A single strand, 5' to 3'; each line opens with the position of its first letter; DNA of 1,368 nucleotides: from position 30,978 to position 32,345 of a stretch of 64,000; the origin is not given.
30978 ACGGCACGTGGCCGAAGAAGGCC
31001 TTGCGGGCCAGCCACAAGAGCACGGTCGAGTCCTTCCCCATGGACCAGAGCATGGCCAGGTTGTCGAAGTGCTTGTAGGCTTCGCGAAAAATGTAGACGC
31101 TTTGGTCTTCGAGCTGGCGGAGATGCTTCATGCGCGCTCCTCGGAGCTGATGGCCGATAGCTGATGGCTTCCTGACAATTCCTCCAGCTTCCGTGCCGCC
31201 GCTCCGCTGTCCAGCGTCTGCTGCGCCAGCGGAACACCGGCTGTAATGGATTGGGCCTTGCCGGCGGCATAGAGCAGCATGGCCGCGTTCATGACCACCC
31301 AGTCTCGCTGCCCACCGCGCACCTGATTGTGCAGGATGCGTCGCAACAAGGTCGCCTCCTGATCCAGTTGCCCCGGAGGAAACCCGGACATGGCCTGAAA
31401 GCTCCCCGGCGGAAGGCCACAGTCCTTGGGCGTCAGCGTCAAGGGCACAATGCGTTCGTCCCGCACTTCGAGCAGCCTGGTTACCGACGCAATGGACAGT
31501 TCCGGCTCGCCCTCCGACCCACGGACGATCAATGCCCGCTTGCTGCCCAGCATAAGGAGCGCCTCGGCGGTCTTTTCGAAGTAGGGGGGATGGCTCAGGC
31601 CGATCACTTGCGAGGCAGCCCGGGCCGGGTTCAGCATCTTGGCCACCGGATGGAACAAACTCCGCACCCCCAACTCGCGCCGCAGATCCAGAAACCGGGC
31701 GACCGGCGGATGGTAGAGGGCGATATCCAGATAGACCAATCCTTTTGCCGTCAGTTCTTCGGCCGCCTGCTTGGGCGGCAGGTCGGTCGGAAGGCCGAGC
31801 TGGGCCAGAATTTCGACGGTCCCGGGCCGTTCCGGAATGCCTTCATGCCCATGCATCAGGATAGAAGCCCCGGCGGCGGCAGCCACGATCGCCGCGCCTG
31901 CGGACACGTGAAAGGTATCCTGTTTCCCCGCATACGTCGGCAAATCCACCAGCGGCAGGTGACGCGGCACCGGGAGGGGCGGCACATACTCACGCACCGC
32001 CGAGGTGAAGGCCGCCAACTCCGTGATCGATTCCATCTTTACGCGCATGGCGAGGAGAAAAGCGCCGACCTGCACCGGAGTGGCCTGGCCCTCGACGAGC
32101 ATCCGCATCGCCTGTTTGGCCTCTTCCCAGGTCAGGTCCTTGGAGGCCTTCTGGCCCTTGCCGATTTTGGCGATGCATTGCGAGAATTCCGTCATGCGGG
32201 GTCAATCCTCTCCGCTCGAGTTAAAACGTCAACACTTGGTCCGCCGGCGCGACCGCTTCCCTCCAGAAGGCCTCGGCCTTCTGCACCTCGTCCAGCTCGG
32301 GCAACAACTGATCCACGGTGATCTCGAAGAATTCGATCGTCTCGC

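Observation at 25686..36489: Eleven-gene co-directional array that embeds sulfate assimilation in an apparent sulfur-relay / Fe-S context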

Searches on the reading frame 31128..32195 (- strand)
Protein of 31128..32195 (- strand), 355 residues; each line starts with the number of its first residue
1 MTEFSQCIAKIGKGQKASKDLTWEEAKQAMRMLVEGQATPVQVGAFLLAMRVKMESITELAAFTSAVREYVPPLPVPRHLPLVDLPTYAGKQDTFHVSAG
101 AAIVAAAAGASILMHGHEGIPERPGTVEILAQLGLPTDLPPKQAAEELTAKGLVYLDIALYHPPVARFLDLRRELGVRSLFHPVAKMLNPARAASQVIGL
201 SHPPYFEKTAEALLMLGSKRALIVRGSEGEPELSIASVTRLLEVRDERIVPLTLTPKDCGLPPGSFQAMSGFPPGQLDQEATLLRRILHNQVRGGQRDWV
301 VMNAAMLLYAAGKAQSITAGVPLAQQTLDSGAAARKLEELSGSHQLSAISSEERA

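Call 5: search_protein_families(library=pfam, proteins=[window:31128-32195:-], max_evalue=0.01)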
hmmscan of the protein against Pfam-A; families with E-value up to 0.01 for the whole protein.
window:31128-32195:- (355 aa): 2 families
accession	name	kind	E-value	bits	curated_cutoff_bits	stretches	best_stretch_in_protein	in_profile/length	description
PF00591.27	Glycos_transf_3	-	7.7e-46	157.2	27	1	92-333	15-252/253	Glycosyl transferase family, a/b domain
PF02885.22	Glycos_trans_3N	-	3.2e-18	65.7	26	1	6-69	2-61/63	Glycosyl transferase family, helical bundle domain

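Call 6: search_protein_families(library=ncbifam, proteins=[window:31128-32195:-], max_evalue=0.001)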
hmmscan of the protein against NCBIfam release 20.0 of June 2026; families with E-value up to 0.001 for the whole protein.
window:31128-32195:- (355 aa): 7 families
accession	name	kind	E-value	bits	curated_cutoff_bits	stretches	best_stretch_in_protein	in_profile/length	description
TIGR01245.1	trpD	equivalog_domain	1.6e-67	228.1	199.05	1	18-340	7-327/330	anthranilate phosphoribosyltransferase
NF011201.0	PRK14607.1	equivalog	1.9e-67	228.1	670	1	16-343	203-527/534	bifunctional anthranilate synthase component II/anthranilate phosphoribosyltransferase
NF006564.0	PRK09071.1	equivalog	1.9e-56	191.5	257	1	1-251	10-259/335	glycosyl transferase family protein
NF005635.0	PRK07394.1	equivalog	8.1e-47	160.2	287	1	2-342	3-342/348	hypothetical protein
NF006005.0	PRK08136.1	equivalog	6.1e-46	157.2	185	1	4-231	3-232/314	DNA-binding protein YbiB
NF007073.0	PRK09522.1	equivalog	2.1e-34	119.3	738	1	17-336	209-523/531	bifunctional anthranilate synthase glutamate amidotransferase component TrpG/anthranilate phosphoribosyltransferase TrpD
TIGR02645.1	ARCH_P_rylase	hypoth_equivalog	0.0003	19.4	434.6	0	302-341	356-394/493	putative thymidine phosphorylase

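Call 15: find_homologous_proteins(query=window:31128-32195:-)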
Query window:31128-32195:- (355 aa): 957 proteins with E <= 0.001 among 8000 candidates; the best 120 are listed.
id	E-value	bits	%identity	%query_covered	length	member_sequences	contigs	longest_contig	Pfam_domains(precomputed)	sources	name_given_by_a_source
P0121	1.5e-217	739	97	100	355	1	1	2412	PF00591.28,PF02885.23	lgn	-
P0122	4.6e-217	738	97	100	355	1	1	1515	PF00591.28,PF02885.23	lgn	-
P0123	1.1e-216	736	97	100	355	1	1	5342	PF00591.28,PF02885.23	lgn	-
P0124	1.8e-215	732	96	100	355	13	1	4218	PF00591.28,PF02885.23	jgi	jgi:anthranilate phosphoribosyltransferase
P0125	1.9e-210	716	96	96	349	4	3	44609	PF00591.28,PF02885.23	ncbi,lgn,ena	-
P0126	3.1e-200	682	87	100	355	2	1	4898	PF00591.28,PF02885.23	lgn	-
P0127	4.1e-199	679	89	98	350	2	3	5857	PF00591.28,PF02885.23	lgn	-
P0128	1.6e-198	677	90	97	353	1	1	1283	PF00591.28,PF02885.23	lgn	-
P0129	7.3e-196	668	86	99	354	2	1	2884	PF00591.28,PF02885.23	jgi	jgi:anthranilate phosphoribosyltransferase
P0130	9.8e-193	658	88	96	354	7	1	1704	PF00591.28,PF02885.23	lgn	-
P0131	1.2e-185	634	84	93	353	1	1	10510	PF00591.28,PF02885.23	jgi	-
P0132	1.3e-177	608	79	99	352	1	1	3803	PF00591.28,PF02885.23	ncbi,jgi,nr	ncbi:MAG: anthranilate phosphoribosyltransferase [Nitrospira sp.]|nr:anthranilate phosphoribosyltran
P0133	2.3e-177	607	79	98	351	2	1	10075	PF00591.28,PF02885.23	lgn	-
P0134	2.6e-174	597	79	97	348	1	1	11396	PF00591.28,PF02885.23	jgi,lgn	jgi:anthranilate phosphoribosyltransferase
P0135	1.4e-173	595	80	97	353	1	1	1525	PF00591.28,PF02885.23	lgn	-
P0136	5.0e-173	593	80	98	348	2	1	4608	PF00591.28,PF02885.23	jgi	jgi:anthranilate phosphoribosyltransferase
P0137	6.6e-173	593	78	98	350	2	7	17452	PF00591.28,PF02885.23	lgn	-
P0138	1.6e-170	585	77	97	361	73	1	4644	PF00591.28,PF02885.23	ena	-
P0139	1.8e-169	581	79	96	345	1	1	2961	PF00591.28,PF02885.23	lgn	-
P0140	1.9e-169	581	78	97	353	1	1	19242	PF00591.28,PF02885.23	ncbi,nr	ncbi:MAG TPA: anthranilate phosphoribosyltransferase [Nitrospiraceae bacterium]|nr:anthranilate phos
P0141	4.0e-169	580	77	97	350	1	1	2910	PF00591.28,PF02885.23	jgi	jgi:anthranilate phosphoribosyltransferase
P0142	1.7e-168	578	76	98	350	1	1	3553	PF00591.28,PF02885.23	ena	-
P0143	5.5e-168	576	78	96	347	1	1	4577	PF00591.28,PF02885.23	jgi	jgi:anthranilate phosphoribosyltransferase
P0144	8.7e-168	576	78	96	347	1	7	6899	PF00591.28,PF02885.23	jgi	jgi:anthranilate phosphoribosyltransferase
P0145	1.1e-167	575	76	97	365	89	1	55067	PF00591.28,PF02885.23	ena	-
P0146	1.4e-167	575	75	97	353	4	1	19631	PF00591.28,PF02885.23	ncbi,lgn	-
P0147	3.5e-167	574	78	96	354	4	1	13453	PF00591.28,PF02885.23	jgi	-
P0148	4.8e-167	573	77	97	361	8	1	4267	PF00591.28,PF02885.23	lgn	-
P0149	1.6e-166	572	78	96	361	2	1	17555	PF00591.28,PF02885.23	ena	-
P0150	1.6e-166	572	78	96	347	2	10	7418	PF00591.28,PF02885.23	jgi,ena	jgi:anthranilate phosphoribosyltransferase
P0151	2.4e-166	571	74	96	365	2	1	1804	PF00591.28,PF02885.23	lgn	-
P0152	3.2e-166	571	75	96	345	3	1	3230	PF00591.28,PF02885.23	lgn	-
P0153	1.3e-165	569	76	95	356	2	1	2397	PF00591.28,PF02885.23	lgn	-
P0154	3.1e-165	567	76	95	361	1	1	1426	PF00591.28,PF02885.23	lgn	-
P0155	1.8e-164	565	75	96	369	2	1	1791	PF00591.28,PF02885.23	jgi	jgi:anthranilate phosphoribosyltransferase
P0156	1.0e-163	562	77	95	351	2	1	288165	PF00591.28,PF02885.23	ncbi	ncbi:MAG: anthranilate phosphoribosyltransferase [Nitrospirota bacterium]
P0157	2.5e-163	561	75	95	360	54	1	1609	PF00591.28,PF02885.23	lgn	-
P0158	4.8e-163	560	73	97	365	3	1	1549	PF00591.28,PF02885.23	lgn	-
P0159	7.4e-163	560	72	96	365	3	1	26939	PF00591.28,PF02885.23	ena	-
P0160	1.2e-162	559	74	94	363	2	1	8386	PF00591.28,PF02885.23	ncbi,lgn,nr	ncbi:MAG: anthranilate phosphoribosyltransferase [Nitrospirae bacterium]|nr:anthranilate phosphoribo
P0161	2.6e-162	558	74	99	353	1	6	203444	PF00591.28,PF02885.23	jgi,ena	jgi:anthranilate phosphoribosyltransferase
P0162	5.1e-162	557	75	95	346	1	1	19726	PF00591.28,PF02885.23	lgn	-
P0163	8.3e-162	556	72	97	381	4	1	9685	PF00591.28,PF02885.23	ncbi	ncbi:MAG: anthranilate phosphoribosyltransferase [Nitrospiraceae bacterium]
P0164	1.0e-161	556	72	97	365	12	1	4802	PF00591.28,PF02885.23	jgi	-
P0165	8.7e-161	553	76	94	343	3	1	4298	PF00591.28,PF02885.23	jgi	jgi:anthranilate phosphoribosyltransferase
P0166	1.5e-159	549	74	95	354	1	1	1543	PF00591.28,PF02885.23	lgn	-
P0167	2.8e-159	548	70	95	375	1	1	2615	PF00591.28,PF02885.23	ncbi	-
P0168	5.7e-159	547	73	96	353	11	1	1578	PF00591.28,PF02885.23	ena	-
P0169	6.7e-159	547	74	95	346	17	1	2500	PF00591.28,PF02885.23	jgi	-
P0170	9.9e-159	546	71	95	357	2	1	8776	PF00591.28,PF02885.23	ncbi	-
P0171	1.5e-158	545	72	95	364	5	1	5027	PF00591.28,PF02885.23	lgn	-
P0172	1.7e-158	545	74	93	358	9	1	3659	PF00591.28,PF02885.23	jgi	jgi:anthranilate phosphoribosyltransferase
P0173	2.6e-158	545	74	95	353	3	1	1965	PF00591.28,PF02885.23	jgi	jgi:anthranilate phosphoribosyltransferase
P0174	6.3e-158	543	74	95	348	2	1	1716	PF00591.28,PF02885.23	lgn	-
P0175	6.6e-158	543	71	95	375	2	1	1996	PF00591.28,PF02885.23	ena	-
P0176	1.0e-157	543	73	95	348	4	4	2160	PF00591.28,PF02885.23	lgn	-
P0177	1.2e-157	542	71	96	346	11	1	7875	PF00591.28,PF02885.23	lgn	-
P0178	1.5e-157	542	72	95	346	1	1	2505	PF00591.28,PF02885.23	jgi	jgi:anthranilate phosphoribosyltransferase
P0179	2.1e-157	542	72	99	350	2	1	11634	PF00591.28,PF02885.23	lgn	-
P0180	3.1e-157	541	73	95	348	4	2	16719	PF00591.28,PF02885.23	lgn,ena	-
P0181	4.2e-157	541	73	93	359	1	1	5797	PF00591.28,PF02885.23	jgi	jgi:anthranilate phosphoribosyltransferase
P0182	8.2e-157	540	74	95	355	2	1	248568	PF00591.28,PF02885.23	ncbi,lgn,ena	-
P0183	1.3e-156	539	70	96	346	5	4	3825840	PF00591.28,PF02885.23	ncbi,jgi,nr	ncbi:MAG TPA: anthranilate phosphoribosyltransferase [Nitrospiraceae bacterium]|jgi:anthranilate pho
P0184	1.4e-156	539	70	99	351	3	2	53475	PF00591.28,PF02885.23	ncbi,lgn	-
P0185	1.6e-156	539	73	95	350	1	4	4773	PF00591.28,PF02885.23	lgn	-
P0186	3.3e-156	538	73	96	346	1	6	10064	PF00591.28,PF02885.23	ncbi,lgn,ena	-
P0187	4.0e-156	537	72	96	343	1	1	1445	PF00591.28,PF02885.23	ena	-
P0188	5.0e-156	537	72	96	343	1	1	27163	PF00591.28,PF02885.23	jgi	jgi:anthranilate phosphoribosyltransferase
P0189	8.6e-156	536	73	95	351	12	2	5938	PF00591.28,PF02885.23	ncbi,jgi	-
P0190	1.3e-155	536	71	95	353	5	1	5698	PF00591.28,PF02885.23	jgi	jgi:anthranilate phosphoribosyltransferase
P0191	1.4e-155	536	73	95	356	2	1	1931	PF00591.28,PF02885.23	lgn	-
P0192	2.4e-155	535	72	95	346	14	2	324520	PF00591.28,PF02885.23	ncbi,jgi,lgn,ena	-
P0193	2.5e-155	535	70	95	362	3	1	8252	PF00591.28,PF02885.23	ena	-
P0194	2.8e-155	535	72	96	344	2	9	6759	PF00591.28,PF02885.23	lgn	-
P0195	3.6e-155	534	72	95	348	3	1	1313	PF00591.28,PF02885.23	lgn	-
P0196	5.3e-155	534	72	96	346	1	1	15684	PF00591.28,PF02885.23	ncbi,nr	ncbi:MAG TPA: anthranilate phosphoribosyltransferase [Nitrospiraceae bacterium]|nr:anthranilate phos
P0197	7.9e-155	533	70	96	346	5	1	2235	PF00591.28,PF02885.23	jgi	-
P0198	8.6e-155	533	72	97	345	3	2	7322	PF00591.28,PF02885.23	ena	-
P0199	1.2e-154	533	69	99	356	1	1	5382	PF00591.28,PF02885.23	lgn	-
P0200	1.6e-154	532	72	96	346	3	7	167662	PF00591.28,PF02885.23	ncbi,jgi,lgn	ncbi:MAG: anthranilate phosphoribosyltransferase [Nitrospira sp.]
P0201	1.8e-154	532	71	96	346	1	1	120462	PF00591.28,PF02885.23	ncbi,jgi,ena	-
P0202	1.9e-154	532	72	95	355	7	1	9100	PF00591.28,PF02885.23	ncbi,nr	ncbi:MAG: anthranilate phosphoribosyltransferase [Nitrospiraceae bacterium]|nr:anthranilate phosphor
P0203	3.7e-154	531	69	97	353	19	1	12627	PF00591.28,PF02885.23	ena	-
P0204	6.6e-154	530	71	96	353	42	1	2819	PF00591.28,PF02885.23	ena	-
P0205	7.0e-154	530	73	94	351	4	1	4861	PF00591.28,PF02885.23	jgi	jgi:anthranilate phosphoribosyltransferase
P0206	8.4e-154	530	71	94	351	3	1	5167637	PF00591.28,PF02885.23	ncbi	-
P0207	1.4e-153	529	70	95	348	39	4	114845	PF00591.28,PF02885.23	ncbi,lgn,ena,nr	ncbi:MAG: anthranilate phosphoribosyltransferase [Nitrospiraceae bacterium]|nr:anthranilate phosphor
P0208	1.9e-153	529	70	99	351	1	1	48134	PF00591.28,PF02885.23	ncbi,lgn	-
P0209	2.3e-153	528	69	97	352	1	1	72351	PF00591.28,PF02885.23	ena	-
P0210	2.8e-153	528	69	97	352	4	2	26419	PF00591.28,PF02885.23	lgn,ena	-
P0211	5.2e-153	527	70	99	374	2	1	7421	PF00591.28,PF02885.23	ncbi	-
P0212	1.3e-152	526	70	96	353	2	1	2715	PF00591.28,PF02885.23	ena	-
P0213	2.0e-152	525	69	96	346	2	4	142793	PF00591.28,PF02885.23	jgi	jgi:anthranilate phosphoribosyltransferase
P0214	2.3e-152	525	70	97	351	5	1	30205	PF00591.28,PF02885.23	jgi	jgi:anthranilate phosphoribosyltransferase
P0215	2.5e-152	525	72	96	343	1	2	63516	PF00591.28,PF02885.23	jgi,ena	-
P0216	3.0e-152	525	68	96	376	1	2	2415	PF00591.28,PF02885.23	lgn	-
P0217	3.4e-152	524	69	96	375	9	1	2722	PF00591.28,PF02885.23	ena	-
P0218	4.4e-152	524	68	96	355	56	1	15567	PF00591.28,PF02885.23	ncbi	ncbi:MAG: anthranilate phosphoribosyltransferase [Nitrospirales bacterium]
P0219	5.0e-152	524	68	99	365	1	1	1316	PF00591.28,PF02885.23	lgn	-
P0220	6.2e-152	524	70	96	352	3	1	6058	PF00591.28,PF02885.23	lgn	-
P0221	8.6e-152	523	71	96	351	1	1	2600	PF00591.28,PF02885.23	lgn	-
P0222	9.0e-152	523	70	97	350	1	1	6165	PF00591.28,PF02885.23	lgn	-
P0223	1.5e-151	522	70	95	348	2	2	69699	PF00591.28,PF02885.23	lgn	-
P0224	1.5e-151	522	69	96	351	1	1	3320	PF00591.28,PF02885.23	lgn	-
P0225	1.9e-151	522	69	96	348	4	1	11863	PF00591.28,PF02885.23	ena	-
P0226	2.0e-151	522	67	99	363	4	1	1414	PF00591.28,PF02885.23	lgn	-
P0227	2.1e-151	522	69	96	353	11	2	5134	PF00591.28,PF02885.23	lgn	-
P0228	2.3e-151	522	69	96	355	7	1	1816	PF00591.28,PF02885.23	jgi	jgi:anthranilate phosphoribosyltransferase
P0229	2.3e-151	522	69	96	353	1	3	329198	PF00591.28,PF02885.23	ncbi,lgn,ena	-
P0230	2.3e-151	522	68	96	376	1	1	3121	PF00591.28,PF02885.23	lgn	-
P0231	2.7e-151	522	76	89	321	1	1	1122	PF00591.28,PF02885.23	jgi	jgi:anthranilate phosphoribosyltransferase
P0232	3.1e-151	521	69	91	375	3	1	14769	PF00591.28,PF02885.23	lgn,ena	-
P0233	4.0e-151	521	72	95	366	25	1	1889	PF00591.28,PF02885.23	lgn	-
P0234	4.1e-151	521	69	97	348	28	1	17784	PF00591.28,PF02885.23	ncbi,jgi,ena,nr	ncbi:MAG TPA: anthranilate phosphoribosyltransferase [Nitrospira sp.]|nr:anthranilate phosphoribosyl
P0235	5.1e-151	521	70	97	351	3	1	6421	PF00591.28,PF02885.23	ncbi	-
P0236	7.1e-151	520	69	96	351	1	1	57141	PF00591.28,PF02885.23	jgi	-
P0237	8.1e-151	520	67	99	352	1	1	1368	PF00591.28,PF02885.23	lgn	-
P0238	8.4e-151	520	69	96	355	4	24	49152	PF00591.28,PF02885.23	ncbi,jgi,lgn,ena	jgi:anthranilate phosphoribosyltransferase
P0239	9.5e-151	520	71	95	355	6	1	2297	PF00591.28,PF02885.23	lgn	-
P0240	1.0e-150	520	68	96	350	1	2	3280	PF00591.28,PF02885.23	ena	-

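Call 16: search_solved_structures(query=window:31128-32195:-, show_alignments=3, max_evalue=0.00001)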
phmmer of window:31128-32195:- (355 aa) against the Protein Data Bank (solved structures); distinct sequences matched with E-value up to 0.00001: 28.
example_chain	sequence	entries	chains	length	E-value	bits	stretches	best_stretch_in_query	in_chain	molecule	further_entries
9ucw_A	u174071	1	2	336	3e-48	168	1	18-340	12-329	Anthranilate phosphoribosyltransferase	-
4hkm_A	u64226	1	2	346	2.2e-45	158.6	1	20-338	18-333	Anthranilate phosphoribosyltransferase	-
1v8g_A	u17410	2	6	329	1.7e-43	152.3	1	21-338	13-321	anthranilate phosphoribosyltransferase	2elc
4yi7_A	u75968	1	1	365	1e-41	146.5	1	21-341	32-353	Anthranilate phosphoribosyltransferase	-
4gtn_A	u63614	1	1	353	1.7e-41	145.8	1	21-341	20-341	Anthranilate phosphoribosyltransferase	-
5noe_A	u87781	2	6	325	3.8e-38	134.8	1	18-341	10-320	Anthranilate phosphoribosyltransferase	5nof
1kgz_A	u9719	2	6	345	5.8e-33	117.7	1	18-340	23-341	Anthranilate phosphoribosyltransferase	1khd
1vqu_A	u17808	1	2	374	2.1e-32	115.9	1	25-340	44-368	Anthranilate phosphoribosyltransferase 2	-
4x59_A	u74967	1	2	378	1.6e-29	106.4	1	18-333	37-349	Anthranilate phosphoribosyltransferase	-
2bpq_A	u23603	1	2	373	8.2e-29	104.1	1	18-333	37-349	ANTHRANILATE PHOSPHORIBOSYLTRANSFERASE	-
3qqs_A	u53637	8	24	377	8.5e-29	104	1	18-333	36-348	Anthranilate phosphoribosyltransferase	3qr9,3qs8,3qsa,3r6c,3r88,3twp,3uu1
1zvw_A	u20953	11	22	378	8.5e-29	104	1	18-333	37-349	Anthranilate phosphoribosyltransferase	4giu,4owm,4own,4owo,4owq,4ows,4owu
4n5v_A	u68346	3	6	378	8.5e-29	104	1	18-333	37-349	Anthranilate phosphoribosyltransferase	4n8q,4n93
4gkm_A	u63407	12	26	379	8.6e-29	104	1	18-333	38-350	Anthranilate phosphoribosyltransferase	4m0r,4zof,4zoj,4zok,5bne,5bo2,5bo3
4ij1_A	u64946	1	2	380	8.7e-29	104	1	18-333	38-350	Anthranilate phosphoribosyltransferase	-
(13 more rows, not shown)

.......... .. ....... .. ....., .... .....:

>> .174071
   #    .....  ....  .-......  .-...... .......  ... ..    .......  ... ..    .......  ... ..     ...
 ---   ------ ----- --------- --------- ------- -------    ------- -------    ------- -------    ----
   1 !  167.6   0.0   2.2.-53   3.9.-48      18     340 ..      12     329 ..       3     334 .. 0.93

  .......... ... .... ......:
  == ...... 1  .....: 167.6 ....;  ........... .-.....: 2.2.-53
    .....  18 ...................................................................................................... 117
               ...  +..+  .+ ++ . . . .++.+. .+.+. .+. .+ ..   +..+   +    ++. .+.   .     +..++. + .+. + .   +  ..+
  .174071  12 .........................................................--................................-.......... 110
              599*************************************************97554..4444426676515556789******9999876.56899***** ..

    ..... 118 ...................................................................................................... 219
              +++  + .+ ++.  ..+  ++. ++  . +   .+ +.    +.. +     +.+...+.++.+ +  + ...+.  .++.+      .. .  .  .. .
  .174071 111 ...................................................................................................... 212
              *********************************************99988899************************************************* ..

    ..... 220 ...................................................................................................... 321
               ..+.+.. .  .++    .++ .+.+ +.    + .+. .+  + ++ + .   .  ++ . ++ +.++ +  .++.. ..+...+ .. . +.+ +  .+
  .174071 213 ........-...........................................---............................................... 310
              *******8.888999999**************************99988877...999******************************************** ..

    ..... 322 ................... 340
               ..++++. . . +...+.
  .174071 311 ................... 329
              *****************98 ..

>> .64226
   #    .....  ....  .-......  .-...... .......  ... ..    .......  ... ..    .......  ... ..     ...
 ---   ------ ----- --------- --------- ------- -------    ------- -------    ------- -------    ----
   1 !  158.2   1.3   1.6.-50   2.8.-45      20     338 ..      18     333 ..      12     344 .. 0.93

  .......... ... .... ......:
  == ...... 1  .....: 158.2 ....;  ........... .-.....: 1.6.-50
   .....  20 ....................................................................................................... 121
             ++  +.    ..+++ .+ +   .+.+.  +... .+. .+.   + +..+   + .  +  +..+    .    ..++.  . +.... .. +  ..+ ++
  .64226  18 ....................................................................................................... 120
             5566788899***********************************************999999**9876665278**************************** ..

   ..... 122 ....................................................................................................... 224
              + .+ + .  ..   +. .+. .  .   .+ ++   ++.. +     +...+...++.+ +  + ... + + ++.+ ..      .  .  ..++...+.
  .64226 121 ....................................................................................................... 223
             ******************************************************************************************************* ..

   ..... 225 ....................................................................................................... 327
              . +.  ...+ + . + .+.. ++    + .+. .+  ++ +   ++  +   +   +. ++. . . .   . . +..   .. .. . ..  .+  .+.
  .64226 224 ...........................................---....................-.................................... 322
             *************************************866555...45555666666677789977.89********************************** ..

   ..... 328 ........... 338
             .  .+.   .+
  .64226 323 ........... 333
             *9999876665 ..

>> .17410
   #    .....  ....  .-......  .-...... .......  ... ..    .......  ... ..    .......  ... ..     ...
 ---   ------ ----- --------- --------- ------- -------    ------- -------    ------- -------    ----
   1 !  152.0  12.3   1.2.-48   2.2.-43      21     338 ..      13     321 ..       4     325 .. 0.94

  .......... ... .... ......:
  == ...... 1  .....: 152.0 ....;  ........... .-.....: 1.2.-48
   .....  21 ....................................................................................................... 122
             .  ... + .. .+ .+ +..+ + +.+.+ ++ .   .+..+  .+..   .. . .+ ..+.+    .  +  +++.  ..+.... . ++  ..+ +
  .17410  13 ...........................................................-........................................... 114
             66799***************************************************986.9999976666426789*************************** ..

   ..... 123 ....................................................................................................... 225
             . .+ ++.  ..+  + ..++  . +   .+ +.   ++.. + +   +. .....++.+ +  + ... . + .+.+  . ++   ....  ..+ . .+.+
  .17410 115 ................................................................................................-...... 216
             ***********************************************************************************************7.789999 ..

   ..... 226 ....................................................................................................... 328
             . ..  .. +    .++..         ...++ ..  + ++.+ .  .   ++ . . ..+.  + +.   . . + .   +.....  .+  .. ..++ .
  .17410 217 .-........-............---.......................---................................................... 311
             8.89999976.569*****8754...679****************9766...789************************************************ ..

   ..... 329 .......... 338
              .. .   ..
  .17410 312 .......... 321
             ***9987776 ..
